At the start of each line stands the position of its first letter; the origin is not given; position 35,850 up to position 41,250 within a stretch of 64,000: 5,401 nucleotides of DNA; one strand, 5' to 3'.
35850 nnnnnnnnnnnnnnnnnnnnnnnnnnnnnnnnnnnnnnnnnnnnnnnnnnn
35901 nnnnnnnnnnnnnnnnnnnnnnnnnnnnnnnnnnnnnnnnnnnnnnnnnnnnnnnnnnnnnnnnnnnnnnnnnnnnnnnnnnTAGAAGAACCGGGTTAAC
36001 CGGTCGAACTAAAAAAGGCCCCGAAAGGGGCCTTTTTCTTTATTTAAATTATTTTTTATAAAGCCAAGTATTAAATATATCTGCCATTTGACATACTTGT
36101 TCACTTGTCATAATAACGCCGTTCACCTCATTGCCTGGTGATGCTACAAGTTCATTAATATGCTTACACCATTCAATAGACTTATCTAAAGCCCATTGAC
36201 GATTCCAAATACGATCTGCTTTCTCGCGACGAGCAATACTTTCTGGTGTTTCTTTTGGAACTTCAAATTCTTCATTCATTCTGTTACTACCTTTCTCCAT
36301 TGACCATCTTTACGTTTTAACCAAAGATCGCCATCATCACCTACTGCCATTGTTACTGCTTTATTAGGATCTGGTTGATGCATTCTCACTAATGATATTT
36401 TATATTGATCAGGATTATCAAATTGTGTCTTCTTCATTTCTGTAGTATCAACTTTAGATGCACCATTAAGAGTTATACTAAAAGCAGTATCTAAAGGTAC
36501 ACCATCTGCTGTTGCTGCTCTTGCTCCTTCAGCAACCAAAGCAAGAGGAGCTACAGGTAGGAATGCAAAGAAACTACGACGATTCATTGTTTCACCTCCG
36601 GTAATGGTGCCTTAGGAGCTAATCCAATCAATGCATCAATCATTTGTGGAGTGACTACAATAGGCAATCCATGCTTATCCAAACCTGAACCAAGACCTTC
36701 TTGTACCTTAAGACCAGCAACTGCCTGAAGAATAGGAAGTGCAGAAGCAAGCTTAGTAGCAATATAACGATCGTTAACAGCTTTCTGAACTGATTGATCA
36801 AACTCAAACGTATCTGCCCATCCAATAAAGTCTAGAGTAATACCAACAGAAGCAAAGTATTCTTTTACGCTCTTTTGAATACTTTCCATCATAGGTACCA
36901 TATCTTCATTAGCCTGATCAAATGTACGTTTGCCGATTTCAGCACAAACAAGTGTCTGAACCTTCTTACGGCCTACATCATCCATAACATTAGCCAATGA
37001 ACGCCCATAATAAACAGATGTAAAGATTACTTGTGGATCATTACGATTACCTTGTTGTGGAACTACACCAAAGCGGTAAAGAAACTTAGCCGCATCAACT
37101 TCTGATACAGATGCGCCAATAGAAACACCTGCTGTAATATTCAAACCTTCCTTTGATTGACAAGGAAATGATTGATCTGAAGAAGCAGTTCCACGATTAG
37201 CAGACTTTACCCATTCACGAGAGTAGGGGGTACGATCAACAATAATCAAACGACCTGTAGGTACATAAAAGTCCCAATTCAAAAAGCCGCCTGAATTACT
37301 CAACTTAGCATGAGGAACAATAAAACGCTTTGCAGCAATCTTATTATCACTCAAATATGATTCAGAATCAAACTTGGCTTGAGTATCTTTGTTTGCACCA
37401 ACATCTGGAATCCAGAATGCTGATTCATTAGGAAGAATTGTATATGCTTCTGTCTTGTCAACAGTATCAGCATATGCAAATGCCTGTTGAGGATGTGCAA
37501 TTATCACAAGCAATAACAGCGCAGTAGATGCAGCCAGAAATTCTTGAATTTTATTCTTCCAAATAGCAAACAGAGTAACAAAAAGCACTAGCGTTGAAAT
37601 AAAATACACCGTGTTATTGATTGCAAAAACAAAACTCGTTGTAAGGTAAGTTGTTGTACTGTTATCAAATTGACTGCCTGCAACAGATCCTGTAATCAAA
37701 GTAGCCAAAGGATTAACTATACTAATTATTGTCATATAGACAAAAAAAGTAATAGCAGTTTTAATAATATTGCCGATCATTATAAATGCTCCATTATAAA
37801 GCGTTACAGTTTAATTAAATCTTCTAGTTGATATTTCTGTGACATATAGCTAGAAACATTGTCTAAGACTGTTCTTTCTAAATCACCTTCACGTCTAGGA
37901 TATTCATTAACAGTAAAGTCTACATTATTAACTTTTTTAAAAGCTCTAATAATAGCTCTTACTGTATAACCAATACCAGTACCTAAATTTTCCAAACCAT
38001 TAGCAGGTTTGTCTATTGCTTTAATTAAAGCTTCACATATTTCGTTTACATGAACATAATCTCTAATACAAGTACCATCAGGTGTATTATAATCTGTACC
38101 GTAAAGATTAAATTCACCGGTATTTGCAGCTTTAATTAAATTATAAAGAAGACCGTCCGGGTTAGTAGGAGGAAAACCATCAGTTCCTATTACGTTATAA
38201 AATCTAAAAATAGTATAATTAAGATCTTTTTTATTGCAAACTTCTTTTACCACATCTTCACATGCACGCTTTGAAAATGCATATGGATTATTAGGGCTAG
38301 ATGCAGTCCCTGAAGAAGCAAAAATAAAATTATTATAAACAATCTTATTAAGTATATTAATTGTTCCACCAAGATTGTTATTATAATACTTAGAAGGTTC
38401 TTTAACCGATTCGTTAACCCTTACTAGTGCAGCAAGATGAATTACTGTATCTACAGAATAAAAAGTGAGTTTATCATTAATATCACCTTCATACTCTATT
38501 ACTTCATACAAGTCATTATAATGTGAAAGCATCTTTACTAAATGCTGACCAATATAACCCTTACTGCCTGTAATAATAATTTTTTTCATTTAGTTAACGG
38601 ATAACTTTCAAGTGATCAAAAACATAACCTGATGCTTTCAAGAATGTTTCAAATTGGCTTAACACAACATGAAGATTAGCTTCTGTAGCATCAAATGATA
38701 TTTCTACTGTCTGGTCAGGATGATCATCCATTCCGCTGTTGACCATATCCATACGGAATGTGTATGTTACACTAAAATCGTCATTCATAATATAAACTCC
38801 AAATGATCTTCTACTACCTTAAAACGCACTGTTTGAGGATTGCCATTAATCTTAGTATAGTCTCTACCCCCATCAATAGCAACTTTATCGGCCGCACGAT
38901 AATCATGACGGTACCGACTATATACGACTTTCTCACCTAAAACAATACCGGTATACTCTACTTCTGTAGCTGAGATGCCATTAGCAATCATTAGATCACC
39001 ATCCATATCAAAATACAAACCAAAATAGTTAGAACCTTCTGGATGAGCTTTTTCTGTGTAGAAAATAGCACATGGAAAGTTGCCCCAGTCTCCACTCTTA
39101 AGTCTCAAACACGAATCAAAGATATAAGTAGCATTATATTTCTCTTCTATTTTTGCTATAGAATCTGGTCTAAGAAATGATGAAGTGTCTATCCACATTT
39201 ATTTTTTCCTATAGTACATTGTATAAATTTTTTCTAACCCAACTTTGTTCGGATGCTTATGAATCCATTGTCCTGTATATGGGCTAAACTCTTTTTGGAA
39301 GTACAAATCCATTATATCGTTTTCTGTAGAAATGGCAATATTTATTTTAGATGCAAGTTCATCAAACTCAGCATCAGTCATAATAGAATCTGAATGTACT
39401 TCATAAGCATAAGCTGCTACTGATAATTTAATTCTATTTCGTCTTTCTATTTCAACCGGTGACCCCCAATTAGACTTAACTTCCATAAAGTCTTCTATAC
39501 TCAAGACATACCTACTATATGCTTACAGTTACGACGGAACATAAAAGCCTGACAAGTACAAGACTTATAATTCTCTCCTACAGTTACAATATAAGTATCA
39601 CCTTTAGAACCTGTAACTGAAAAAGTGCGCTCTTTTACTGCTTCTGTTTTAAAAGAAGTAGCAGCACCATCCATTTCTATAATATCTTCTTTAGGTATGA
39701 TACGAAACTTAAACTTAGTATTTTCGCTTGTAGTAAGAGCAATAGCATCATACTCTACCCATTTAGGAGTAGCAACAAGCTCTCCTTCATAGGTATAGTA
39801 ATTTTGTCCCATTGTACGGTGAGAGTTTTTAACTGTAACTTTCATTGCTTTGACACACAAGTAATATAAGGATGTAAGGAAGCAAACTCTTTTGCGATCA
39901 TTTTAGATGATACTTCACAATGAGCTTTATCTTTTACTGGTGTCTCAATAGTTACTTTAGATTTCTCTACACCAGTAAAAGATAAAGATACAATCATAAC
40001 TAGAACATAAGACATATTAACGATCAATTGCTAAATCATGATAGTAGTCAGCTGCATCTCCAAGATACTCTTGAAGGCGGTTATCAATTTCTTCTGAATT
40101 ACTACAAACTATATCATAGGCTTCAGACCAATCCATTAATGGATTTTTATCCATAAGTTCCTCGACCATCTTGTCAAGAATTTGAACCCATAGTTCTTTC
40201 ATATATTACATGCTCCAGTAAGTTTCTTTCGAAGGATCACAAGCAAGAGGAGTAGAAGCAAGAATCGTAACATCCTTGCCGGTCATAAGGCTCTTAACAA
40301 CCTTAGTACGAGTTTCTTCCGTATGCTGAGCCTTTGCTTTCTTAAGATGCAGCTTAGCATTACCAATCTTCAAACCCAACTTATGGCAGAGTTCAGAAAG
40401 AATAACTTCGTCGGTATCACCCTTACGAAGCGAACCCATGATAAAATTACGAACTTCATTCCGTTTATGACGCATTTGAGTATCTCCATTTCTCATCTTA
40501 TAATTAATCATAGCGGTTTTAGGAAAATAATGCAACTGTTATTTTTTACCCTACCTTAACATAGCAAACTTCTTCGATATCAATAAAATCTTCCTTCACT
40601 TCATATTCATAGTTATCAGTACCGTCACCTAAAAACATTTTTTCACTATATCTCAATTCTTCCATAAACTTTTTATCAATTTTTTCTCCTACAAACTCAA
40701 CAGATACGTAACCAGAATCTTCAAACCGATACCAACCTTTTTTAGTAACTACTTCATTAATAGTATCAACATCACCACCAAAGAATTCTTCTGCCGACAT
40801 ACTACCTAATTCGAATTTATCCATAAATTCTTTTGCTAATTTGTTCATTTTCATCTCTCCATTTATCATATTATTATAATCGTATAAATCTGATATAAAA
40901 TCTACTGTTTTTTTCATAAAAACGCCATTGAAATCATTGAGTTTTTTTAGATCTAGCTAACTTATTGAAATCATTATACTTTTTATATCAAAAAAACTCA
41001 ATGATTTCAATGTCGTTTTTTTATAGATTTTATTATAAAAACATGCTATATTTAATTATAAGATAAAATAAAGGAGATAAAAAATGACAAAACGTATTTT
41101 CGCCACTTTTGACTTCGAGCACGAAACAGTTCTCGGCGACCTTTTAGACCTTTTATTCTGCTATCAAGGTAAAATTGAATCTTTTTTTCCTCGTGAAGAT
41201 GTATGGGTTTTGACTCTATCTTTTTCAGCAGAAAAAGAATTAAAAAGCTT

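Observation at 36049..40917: Minus-strand accessory island between the head and recombination modules, with Tat-signal protein, membrane protein, SDR epimerase and SWIM zinc-finger protein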

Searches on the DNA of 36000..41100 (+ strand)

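Call 5: search_dna_similar(query=window:36000-41100:+, collection=phages, mode=distant, max_rows=30)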
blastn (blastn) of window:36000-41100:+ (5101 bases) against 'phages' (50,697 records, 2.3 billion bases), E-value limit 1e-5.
Records with a match: 6; places in all: 6; records where one place covers at least 80% of the query: 0.
Best place of each record, by identity: 80-90% 1; 60-80% 5.
By first word of the organism name: Bacteriophage 3; Listeria 3.
By host as written in the record: - 3; Listeria monocytogenes 3.
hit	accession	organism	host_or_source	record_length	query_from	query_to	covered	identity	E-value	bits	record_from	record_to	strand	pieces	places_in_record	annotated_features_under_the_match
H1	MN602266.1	Bacteriophage DSS3_VP1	-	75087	3224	3469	5%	67.3%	4e-8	69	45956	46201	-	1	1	hypothetical protein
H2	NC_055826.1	Bacteriophage DSS3_VP1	-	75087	3224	3469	5%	67.3%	4e-8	69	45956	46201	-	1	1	hypothetical protein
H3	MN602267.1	Bacteriophage DSS3_PM1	-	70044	3361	3469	2%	74.5%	1e-7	66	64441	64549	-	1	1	hypothetical protein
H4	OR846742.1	Listeria phage LM 4-11-1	Listeria monocytogenes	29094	2013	2106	2%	75.5%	1e-7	67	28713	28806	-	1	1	record has no annotation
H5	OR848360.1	Listeria phage LM 4-14-1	Listeria monocytogenes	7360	2013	2106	2%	75.5%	1e-7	67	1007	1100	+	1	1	record has no annotation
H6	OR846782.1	Listeria phage LM 4-11-1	Listeria monocytogenes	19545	2048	2095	1%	87.5%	6e-6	61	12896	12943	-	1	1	record has no annotation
